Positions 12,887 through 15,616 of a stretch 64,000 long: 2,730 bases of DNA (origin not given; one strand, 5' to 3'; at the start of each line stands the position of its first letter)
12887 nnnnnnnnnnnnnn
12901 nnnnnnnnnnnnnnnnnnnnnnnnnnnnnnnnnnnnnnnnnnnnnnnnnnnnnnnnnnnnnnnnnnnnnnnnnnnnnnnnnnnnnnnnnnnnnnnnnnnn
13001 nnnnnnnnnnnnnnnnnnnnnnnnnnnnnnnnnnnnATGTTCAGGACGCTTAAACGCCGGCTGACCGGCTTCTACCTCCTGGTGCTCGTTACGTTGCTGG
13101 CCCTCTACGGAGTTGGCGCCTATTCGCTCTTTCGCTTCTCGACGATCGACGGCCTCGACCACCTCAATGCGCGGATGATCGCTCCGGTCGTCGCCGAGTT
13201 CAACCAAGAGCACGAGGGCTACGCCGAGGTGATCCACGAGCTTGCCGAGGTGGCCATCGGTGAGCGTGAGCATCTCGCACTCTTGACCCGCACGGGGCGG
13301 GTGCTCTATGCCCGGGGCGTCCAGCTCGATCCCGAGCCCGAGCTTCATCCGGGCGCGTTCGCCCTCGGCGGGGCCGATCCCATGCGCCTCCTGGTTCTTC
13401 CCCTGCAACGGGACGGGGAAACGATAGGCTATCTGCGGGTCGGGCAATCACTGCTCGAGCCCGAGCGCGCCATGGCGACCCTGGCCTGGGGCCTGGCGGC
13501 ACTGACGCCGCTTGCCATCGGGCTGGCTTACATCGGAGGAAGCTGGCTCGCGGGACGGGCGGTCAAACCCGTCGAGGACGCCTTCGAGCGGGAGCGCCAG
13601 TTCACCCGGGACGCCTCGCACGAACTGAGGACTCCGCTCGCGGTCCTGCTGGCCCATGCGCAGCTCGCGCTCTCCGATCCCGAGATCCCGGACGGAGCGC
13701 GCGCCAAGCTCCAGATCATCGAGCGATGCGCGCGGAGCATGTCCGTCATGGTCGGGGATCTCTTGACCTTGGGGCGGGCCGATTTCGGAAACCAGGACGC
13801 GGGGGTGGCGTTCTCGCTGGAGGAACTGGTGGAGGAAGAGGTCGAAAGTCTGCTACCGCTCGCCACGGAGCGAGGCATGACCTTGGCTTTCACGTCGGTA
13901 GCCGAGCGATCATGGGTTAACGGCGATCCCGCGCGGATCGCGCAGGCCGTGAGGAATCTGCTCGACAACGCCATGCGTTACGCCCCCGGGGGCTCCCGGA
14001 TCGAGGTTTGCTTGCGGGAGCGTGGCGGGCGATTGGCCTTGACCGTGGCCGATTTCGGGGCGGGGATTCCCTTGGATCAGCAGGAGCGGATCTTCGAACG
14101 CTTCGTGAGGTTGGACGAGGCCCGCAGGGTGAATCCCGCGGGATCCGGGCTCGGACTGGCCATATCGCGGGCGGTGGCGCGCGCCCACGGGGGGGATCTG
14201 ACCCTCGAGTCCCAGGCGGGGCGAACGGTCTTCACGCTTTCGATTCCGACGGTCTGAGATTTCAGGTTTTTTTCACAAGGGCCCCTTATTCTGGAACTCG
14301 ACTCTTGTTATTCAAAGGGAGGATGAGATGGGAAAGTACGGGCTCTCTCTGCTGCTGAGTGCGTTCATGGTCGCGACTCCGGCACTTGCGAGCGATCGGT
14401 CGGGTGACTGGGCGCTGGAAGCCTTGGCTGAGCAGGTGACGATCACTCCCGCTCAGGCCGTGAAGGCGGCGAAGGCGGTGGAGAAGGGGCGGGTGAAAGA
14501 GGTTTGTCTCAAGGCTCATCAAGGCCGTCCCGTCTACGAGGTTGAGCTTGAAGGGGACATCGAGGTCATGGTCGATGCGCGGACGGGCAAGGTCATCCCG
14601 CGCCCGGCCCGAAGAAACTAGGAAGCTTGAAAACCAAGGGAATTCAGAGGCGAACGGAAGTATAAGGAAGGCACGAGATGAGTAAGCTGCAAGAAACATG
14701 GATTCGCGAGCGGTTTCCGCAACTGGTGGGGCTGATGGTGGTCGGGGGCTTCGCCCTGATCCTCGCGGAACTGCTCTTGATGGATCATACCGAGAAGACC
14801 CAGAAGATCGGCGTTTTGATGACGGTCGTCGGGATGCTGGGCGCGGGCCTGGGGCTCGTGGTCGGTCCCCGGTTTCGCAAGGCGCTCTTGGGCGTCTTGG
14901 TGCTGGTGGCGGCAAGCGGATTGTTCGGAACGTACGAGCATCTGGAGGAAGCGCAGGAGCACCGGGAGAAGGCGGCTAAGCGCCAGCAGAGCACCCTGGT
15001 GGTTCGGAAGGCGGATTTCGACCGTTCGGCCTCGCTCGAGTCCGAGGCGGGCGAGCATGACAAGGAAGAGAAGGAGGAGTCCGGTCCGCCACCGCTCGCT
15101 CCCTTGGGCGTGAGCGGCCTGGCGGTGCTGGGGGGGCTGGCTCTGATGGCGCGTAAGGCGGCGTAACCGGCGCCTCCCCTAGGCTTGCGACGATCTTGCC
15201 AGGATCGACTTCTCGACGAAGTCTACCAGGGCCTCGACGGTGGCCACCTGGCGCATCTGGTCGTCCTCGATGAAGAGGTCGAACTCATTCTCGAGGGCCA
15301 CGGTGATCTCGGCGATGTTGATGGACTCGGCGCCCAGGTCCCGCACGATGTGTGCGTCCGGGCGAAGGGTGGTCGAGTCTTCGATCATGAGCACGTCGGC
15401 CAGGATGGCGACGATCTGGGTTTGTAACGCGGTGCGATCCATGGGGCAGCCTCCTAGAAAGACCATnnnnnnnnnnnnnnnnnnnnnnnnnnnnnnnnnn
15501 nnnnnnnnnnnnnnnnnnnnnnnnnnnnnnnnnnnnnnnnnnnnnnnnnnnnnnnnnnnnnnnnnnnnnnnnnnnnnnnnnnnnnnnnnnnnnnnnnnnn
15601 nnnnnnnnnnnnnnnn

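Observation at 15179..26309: Discrete-enzyme lipid cluster mixing mycolate-type and OleA-type head-to-head condensation parts with GT and MMPL export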

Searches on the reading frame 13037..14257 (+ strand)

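Call 10: search_protein_families(library=pfam, proteins=[window:13037-14257:+], max_evalue=0.001)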
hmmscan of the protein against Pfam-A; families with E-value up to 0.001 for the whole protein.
window:13037-14257:+ (406 aa): 3 families
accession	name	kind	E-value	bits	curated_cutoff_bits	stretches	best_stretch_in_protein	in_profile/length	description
PF02518.31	HATPase_c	-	2.8e-27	95.8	26.4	1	296-404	1-108/111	Histidine kinase-, DNA gyrase B-, and HSP90-like ATPase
PF00512.31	HisKA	-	7.8e-15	55.1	26.9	1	186-249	2-64/66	His Kinase A (phospho-acceptor) domain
PF13581.12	HATPase_c_2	-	8.1e-05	23.1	27.4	1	281-383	11-111/127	Histidine kinase-like ATPase domain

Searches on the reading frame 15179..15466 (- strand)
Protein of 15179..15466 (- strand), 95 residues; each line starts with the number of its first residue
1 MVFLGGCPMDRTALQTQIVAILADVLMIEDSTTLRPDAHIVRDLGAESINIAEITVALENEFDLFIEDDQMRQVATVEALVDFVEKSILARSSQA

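Call 3: search_protein_families(library=pfam, proteins=[window:15179-15466:-], max_evalue=0.001)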
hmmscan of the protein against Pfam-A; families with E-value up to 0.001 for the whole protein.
window:15179-15466:- (95 aa): 1 family
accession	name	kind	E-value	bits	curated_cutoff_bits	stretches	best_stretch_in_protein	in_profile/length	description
PF00550.31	PP-binding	-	1.4e-09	38.5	20.8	1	17-84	2-67/67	Phosphopantetheine attachment site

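Call 4: search_protein_families(library=ncbifam, proteins=[window:15179-15466:-], max_evalue=0.001)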
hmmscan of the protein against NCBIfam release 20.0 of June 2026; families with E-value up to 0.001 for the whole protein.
window:15179-15466:- (95 aa): 14 families
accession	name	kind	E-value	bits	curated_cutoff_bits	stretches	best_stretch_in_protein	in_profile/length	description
NF002148.0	PRK00982.1-2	subfamily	9.1e-14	51.1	71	1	13-86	4-76/79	acyl carrier protein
TIGR00517.1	acyl_carrier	equivalog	6.1e-13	48.5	70.45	1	16-86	6-75/77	acyl carrier protein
NF002149.0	PRK00982.1-3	equivalog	3.4e-12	46.1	106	1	15-86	5-75/78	acyl carrier protein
NF002150.0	PRK00982.1-4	subfamily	1.4e-11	44.4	66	1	9-86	1-77/80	acyl carrier protein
NF002151.0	PRK00982.1-5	equivalog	1.3e-10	41.3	92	1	17-87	7-76/78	acyl carrier protein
NF002147.0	PRK00982.1-1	equivalog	5.5e-09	35.7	84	1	14-86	8-79/83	acyl carrier protein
NF040636.1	AcpM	exception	4e-08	33.2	146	1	16-86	8-77/93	meromycolate extension acyl carrier protein AcpM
NF006031.0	PRK08172.1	equivalog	6.3e-08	33.2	76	1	21-91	12-81/82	acyl carrier protein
NF005798.0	PRK07639.1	equivalog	1.2e-07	32.1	100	1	9-86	1-80/91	petrobactin biosynthesis protein AsbD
NF009104.0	PRK12449.1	equivalog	3.7e-07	30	70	1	16-86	8-77/80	acyl carrier protein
NF058660.1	cispen_ACP_AmcB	equivalog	7.7e-07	29.2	80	1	15-86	3-77/80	cispentacin biosynthesis acyl carrier protein AmcB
NF003757.0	PRK05350.1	equivalog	2.6e-06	27.5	65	1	10-87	3-79/83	acyl carrier protein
NF004533.0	PRK05883.1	equivalog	4.1e-05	23.3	72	1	12-80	22-89/100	acyl carrier protein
NF005079.0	PRK06508.1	equivalog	6.8e-05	23.2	83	1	16-72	6-61/93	acyl carrier protein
